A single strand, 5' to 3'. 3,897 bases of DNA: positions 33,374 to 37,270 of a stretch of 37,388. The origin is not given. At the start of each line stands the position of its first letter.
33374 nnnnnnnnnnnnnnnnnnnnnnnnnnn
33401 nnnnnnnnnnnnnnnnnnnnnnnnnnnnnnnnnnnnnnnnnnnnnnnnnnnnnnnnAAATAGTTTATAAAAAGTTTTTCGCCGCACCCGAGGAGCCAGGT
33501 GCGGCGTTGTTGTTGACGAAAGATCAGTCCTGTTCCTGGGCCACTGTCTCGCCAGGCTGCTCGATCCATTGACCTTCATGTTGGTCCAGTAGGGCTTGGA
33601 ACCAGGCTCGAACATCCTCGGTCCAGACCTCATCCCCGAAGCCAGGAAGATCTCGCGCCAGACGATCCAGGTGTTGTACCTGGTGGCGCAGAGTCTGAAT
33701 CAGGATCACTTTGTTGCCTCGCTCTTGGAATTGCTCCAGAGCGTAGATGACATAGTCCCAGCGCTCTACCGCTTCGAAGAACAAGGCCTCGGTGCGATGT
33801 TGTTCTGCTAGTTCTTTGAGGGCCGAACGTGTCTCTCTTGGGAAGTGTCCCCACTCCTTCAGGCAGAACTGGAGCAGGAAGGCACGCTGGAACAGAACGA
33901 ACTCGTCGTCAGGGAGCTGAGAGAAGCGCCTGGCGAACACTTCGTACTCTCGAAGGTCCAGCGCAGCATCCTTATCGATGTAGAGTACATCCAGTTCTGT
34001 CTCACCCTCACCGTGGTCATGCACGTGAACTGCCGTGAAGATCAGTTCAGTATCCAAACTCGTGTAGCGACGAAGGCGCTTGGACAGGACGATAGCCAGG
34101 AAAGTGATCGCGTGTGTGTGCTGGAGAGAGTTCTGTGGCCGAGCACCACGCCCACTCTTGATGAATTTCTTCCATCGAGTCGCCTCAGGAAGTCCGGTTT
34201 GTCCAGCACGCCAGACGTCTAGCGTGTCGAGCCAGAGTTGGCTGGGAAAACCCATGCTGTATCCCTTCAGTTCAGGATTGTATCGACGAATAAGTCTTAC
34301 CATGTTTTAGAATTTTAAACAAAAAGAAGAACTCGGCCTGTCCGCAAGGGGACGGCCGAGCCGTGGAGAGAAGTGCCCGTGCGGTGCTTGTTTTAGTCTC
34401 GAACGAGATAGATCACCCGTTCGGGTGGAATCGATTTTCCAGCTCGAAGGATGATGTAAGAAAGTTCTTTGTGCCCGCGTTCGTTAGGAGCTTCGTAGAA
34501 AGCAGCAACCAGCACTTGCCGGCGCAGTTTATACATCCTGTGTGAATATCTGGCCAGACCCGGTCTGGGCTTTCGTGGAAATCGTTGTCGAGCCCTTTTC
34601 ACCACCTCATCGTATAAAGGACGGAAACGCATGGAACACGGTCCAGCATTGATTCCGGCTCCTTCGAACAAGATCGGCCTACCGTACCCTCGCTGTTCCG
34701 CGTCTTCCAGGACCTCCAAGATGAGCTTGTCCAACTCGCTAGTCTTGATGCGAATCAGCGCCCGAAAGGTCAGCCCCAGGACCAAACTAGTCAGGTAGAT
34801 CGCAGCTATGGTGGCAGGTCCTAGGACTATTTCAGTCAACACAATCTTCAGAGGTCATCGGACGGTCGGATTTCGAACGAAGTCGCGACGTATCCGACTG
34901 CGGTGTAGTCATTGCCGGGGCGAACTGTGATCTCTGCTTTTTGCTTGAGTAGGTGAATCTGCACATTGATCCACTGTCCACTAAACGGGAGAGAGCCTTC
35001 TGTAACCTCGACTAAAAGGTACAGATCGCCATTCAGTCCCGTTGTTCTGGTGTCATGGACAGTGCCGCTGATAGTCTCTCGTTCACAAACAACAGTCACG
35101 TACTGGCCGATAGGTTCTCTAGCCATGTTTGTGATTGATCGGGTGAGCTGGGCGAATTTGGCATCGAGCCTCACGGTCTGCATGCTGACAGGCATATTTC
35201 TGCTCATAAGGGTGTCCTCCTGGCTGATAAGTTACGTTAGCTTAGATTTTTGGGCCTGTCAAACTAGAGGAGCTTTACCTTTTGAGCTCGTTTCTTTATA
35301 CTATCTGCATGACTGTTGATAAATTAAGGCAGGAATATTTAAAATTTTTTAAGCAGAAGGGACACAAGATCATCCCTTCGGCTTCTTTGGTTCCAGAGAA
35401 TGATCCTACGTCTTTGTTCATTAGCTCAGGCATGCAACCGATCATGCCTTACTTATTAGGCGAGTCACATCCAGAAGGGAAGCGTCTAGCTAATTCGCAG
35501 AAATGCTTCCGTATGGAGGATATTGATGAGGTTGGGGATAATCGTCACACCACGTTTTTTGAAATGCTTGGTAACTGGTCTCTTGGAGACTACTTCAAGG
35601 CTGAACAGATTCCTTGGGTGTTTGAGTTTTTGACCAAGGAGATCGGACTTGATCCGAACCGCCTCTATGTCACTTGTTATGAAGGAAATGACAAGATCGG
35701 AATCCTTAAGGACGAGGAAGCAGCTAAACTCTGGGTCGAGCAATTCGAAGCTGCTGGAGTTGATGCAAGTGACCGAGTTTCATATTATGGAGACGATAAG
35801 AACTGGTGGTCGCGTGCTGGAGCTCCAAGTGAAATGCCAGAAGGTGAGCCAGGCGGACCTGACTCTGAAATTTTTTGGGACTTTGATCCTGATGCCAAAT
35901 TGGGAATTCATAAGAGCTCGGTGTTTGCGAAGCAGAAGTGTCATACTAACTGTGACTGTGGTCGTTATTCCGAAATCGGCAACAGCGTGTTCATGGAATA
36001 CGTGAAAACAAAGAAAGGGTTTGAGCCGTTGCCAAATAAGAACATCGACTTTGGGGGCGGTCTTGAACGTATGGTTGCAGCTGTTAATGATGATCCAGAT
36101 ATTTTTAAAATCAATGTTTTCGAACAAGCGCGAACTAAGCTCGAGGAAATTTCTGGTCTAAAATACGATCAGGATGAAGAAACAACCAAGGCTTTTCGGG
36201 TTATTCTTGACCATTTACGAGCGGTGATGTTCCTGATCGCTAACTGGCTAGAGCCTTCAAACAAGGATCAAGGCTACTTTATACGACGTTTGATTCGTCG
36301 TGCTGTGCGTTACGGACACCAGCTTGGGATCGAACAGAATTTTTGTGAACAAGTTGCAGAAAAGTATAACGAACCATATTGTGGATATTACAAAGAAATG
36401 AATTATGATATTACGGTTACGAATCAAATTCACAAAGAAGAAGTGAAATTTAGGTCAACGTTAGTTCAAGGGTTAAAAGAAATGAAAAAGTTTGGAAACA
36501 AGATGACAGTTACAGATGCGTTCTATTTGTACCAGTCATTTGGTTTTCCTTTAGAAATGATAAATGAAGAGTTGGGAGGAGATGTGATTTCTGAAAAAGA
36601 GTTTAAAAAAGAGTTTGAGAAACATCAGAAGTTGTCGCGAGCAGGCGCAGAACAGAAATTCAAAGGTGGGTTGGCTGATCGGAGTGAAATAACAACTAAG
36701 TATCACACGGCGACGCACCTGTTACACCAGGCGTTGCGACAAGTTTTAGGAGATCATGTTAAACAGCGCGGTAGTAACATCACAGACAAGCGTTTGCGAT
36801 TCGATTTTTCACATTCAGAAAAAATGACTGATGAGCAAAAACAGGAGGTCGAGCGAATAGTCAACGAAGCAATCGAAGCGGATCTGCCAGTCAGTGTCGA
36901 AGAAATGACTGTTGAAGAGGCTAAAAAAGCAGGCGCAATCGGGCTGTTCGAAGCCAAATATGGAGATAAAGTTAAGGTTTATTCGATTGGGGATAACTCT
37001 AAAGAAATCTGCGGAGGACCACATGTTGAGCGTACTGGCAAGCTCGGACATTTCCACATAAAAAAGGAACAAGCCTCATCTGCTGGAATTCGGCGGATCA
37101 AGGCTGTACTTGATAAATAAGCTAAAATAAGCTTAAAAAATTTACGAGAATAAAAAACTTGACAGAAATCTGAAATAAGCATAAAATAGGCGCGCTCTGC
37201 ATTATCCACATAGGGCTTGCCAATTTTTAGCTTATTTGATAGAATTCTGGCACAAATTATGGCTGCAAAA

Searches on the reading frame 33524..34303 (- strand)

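Call 76: search_protein_families(library=pfam, proteins=[window:33524-34303:-], max_evalue=0.01)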
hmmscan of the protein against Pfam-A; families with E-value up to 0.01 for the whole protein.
window:33524-34303:- (259 aa): 1 family
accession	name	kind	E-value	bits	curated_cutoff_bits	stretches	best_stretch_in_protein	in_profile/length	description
PF13023.12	HD_3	-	0.0035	17.7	22.5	1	54-195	18-138/165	HD domain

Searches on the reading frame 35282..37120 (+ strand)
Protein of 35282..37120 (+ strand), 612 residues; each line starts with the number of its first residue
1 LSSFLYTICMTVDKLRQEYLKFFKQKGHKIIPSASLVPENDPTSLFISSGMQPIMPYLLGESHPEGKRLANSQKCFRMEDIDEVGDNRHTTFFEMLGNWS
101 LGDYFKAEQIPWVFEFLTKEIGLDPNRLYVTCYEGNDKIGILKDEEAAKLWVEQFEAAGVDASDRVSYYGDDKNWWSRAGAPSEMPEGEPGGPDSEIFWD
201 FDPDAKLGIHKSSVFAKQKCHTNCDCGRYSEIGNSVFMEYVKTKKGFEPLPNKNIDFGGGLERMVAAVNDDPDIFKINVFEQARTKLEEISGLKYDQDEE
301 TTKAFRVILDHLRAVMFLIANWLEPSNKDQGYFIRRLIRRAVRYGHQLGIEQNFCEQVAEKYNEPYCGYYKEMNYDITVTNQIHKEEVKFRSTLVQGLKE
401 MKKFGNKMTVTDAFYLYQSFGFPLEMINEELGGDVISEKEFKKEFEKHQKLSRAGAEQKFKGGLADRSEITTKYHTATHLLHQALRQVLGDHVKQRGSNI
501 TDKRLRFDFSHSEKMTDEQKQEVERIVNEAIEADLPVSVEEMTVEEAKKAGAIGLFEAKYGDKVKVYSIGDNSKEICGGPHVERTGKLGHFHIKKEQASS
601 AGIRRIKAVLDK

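Call 8: search_protein_families(library=pfam, proteins=[window:35282-37120:+], max_evalue=0.01)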
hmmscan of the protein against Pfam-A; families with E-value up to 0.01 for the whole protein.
window:35282-37120:+ (612 aa): 2 families
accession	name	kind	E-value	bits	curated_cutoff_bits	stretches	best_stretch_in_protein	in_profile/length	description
PF01411.24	tRNA-synt_2c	-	9.7e-110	368.1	30.3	1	15-473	2-448/552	tRNA synthetases class II (A)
PF07973.19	tRNA_SAD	-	1.1e-14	54.5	24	1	564-606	1-43/44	Threonyl and Alanyl tRNA synthetase second additional domain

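Call 52: list_cluster_members(proteins=[window:35282-37120:+, window:31837-33456:+, window:25897-26739:-, window:23964-25319:+, window:19878-20888:-, window:17124-18467:+, window:14195-15688:+, window:15726-17117:+])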
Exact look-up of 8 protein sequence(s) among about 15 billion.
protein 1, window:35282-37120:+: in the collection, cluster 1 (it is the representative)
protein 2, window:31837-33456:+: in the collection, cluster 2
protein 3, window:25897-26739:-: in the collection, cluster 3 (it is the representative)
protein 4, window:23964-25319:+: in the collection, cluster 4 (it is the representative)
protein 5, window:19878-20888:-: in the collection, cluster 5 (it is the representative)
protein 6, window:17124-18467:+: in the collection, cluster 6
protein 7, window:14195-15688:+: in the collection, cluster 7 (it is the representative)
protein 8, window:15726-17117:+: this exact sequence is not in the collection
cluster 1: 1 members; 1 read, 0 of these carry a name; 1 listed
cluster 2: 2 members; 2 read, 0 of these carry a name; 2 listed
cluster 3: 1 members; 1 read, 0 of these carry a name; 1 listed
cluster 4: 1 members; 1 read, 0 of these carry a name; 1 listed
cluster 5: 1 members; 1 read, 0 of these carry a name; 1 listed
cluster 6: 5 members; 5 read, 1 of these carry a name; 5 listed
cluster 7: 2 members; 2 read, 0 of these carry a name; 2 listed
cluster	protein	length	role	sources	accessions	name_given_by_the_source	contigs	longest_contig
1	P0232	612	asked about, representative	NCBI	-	-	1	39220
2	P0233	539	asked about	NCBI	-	-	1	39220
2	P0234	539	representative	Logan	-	-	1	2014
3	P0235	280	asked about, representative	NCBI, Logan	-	-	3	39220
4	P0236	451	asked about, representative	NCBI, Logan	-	-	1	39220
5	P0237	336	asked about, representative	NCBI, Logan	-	-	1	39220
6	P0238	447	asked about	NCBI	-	-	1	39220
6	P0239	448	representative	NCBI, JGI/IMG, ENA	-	-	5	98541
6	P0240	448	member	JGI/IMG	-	hypothetical protein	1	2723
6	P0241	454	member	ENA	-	-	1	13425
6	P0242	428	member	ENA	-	-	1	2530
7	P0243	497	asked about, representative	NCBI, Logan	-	-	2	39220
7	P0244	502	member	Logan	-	-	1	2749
